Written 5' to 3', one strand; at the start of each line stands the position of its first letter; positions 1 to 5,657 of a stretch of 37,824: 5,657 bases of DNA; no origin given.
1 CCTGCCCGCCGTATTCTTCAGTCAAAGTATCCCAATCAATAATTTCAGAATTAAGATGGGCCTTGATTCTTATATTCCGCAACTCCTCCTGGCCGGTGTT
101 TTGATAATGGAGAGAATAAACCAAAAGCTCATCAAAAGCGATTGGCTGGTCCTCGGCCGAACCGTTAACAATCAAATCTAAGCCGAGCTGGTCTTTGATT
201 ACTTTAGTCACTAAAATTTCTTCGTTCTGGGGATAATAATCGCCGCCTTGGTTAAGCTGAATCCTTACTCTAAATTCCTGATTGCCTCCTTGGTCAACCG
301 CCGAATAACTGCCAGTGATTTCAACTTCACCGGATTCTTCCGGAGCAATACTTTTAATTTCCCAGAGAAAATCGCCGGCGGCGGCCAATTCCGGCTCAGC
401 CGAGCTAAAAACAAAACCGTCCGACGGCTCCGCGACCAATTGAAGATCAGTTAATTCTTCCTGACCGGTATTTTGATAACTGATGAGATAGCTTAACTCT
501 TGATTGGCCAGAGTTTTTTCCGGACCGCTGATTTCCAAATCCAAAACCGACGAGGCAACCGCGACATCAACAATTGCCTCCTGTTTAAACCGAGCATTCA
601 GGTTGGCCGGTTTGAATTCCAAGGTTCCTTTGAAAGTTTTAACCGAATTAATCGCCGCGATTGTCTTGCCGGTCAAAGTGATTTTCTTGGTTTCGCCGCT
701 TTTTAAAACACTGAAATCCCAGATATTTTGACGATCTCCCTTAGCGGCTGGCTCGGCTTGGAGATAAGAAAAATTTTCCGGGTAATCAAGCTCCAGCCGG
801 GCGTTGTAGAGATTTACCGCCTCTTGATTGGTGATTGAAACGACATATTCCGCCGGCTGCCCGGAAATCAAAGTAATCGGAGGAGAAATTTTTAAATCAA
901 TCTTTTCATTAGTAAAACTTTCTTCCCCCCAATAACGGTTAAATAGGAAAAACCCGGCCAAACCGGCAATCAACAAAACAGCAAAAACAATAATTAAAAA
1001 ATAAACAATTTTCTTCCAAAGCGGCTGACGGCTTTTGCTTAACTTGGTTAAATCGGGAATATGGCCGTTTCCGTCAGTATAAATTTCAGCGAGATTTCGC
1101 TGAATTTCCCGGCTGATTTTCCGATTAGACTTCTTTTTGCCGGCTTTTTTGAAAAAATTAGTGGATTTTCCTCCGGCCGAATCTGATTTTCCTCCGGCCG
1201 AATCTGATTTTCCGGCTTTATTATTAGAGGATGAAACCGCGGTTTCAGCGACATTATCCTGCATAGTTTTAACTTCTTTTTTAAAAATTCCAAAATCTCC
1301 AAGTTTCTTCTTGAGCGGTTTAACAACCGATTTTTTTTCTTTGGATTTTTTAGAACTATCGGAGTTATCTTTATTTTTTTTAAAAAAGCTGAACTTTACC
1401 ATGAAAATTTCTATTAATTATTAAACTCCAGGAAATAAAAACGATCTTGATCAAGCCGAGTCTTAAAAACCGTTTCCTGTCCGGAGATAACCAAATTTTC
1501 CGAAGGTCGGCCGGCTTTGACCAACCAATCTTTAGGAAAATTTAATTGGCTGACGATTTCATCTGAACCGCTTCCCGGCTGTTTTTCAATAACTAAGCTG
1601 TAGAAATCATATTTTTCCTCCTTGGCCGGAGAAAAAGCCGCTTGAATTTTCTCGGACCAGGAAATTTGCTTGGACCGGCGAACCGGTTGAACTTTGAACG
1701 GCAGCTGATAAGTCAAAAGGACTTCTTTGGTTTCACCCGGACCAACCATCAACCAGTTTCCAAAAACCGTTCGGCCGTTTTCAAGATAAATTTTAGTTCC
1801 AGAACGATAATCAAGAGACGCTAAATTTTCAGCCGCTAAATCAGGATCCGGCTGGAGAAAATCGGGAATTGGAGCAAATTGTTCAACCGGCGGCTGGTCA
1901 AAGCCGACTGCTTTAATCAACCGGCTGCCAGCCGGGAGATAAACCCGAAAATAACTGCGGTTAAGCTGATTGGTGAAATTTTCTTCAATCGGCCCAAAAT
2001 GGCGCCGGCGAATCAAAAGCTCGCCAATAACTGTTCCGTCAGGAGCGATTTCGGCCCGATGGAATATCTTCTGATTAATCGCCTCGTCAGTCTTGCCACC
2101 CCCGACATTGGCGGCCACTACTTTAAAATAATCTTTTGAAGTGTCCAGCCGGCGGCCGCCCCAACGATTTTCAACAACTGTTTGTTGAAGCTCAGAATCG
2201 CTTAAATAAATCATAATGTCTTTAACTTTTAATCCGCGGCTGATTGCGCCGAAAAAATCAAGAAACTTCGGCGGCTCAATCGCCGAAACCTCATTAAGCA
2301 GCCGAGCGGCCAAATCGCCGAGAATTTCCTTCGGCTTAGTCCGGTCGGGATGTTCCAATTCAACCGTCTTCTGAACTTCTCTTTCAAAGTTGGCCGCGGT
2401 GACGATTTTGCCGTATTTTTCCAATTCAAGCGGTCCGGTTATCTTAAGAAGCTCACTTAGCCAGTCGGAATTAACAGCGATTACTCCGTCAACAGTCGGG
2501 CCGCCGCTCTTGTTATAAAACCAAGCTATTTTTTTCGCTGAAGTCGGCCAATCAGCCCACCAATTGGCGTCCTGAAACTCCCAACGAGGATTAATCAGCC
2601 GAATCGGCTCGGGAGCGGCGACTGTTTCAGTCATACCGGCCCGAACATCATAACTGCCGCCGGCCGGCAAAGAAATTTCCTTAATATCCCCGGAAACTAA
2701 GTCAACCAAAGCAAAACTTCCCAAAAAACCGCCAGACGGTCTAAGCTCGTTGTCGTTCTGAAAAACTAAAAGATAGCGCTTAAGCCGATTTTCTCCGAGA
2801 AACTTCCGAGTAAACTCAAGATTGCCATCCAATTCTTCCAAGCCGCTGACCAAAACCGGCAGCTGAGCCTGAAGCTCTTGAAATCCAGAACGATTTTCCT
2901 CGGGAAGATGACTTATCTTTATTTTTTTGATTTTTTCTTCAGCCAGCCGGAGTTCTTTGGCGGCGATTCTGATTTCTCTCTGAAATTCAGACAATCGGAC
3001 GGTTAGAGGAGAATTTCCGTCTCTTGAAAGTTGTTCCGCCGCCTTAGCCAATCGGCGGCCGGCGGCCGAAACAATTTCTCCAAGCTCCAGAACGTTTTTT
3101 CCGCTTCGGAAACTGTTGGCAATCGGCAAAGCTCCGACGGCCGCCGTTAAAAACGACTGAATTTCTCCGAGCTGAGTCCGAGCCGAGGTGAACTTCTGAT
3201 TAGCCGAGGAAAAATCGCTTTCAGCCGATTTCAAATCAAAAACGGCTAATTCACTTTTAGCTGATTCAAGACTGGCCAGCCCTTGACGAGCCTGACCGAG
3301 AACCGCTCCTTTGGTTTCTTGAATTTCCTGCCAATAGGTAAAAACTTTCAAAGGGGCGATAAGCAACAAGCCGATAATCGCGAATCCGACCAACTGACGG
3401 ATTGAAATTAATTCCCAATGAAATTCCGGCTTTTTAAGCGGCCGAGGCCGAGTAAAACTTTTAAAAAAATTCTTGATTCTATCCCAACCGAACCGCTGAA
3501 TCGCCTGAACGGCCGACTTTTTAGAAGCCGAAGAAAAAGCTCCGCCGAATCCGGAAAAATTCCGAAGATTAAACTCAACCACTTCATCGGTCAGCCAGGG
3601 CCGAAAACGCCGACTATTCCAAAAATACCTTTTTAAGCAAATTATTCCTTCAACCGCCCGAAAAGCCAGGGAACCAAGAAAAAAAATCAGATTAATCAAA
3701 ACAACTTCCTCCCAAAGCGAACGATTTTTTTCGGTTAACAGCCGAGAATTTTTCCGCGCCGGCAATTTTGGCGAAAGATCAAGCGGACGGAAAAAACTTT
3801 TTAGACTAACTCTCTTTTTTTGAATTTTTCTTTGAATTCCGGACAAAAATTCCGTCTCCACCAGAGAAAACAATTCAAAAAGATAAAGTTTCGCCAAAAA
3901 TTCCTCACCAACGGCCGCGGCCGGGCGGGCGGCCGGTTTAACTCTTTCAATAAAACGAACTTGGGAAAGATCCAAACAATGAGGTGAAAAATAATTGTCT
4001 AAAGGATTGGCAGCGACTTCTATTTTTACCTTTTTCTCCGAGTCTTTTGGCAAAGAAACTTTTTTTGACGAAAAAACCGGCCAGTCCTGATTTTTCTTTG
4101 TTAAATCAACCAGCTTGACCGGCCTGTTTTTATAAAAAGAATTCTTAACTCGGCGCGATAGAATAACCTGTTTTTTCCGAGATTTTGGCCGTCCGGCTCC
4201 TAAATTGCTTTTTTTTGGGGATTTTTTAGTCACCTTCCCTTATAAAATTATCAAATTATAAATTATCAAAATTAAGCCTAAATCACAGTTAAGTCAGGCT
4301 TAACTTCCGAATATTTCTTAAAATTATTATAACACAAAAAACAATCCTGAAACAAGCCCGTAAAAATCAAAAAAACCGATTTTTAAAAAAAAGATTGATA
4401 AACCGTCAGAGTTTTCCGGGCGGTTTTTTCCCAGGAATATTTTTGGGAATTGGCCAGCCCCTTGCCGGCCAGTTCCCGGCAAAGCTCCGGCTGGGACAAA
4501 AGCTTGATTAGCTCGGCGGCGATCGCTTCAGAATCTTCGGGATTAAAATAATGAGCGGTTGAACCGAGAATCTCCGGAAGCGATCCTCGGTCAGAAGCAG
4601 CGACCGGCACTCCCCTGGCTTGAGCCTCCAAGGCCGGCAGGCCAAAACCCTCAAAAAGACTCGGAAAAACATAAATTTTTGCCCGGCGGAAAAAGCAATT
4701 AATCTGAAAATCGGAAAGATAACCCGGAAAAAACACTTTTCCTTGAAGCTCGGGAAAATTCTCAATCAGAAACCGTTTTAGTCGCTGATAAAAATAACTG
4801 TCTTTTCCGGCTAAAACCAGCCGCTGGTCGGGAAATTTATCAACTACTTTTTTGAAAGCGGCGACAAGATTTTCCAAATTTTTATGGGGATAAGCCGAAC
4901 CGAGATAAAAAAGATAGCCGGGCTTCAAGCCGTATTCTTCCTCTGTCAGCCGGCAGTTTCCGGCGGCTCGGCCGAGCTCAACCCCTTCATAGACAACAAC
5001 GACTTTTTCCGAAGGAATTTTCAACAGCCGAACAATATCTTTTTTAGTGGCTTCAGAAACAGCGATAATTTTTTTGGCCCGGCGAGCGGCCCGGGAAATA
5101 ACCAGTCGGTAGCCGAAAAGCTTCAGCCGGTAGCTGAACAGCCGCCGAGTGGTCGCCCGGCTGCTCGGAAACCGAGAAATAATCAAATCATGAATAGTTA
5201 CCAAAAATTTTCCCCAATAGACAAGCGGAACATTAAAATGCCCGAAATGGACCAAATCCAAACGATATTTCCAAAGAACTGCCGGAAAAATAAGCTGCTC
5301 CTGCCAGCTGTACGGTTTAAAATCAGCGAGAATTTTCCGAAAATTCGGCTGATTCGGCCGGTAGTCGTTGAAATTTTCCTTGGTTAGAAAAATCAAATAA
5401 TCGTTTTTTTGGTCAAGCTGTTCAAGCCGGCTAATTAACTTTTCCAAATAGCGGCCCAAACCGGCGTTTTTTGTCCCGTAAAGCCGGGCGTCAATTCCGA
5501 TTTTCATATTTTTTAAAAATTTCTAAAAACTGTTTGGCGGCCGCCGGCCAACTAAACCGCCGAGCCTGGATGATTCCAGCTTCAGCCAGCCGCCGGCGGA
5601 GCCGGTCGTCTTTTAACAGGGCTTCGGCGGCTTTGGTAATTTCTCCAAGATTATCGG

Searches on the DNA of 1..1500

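Call 94: search_rna_families(source=window, start=1, end=1500, threshold=evalue, max_evalue=0.1)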
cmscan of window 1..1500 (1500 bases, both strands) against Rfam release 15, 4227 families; matches with E-value up to 0.1: 0.
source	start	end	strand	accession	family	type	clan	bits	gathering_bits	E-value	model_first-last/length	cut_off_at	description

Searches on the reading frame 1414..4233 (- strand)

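Call 5: search_protein_families(library=pfam, proteins=[window:1414-4233:-])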
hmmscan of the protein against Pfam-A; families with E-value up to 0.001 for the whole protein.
window:1414-4233:- (939 aa): 1 family
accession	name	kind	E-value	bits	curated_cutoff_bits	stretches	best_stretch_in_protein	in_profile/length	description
PF13196.11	DUF4012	-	4.9e-26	92.4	28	1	485-623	4-142/144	Protein of unknown function (DUF4012)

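Call 8: search_protein_families(library=ncbifam, proteins=[window:1414-4233:-], max_evalue=0.01)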
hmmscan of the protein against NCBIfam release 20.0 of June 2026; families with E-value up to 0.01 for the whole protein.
window:1414-4233:- (939 aa): 0 families

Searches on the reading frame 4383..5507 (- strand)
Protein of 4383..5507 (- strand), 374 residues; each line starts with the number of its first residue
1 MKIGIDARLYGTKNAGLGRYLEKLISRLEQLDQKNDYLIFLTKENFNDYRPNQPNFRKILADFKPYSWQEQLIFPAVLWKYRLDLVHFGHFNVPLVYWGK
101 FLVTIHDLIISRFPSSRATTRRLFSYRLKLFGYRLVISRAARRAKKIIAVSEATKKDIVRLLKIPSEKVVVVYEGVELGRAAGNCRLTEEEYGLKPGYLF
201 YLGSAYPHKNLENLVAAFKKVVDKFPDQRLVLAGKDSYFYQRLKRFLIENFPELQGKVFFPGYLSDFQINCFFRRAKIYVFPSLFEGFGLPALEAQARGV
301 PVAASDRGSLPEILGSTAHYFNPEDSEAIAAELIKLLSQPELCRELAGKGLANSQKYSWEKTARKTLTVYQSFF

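Call 5: search_protein_families(library=pfam, proteins=[window:4383-5507:-])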
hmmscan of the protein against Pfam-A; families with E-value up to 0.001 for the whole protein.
window:4383-5507:- (374 aa): 6 families
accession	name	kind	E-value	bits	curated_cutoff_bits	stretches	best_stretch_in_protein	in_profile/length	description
PF00534.26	Glycos_transf_1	-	9.3e-31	107.1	26.4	1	195-347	14-166/172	Glycosyl transferases group 1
PF13692.12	Glyco_trans_1_4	-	1.5e-25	90.6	27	1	198-338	3-141/142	Glycosyl transferases group 1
PF13439.12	Glyco_transf_4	-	7.9e-13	49.2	28.5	1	16-179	3-169/170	Glycosyltransferase Family 4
PF20706.3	GT4-conflict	-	2.2e-10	40.5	26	1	140-326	143-329/385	Family 4 Glycosyltransferase in conflict systems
PF13579.12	Glyco_trans_4_4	-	4.4e-06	27.6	29.7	1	73-173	62-156/158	Glycosyl transferase 4-like domain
PF13524.12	Glyco_trans_1_2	-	0.0001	22.7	25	1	223-366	10-142/144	Glycosyl transferase-like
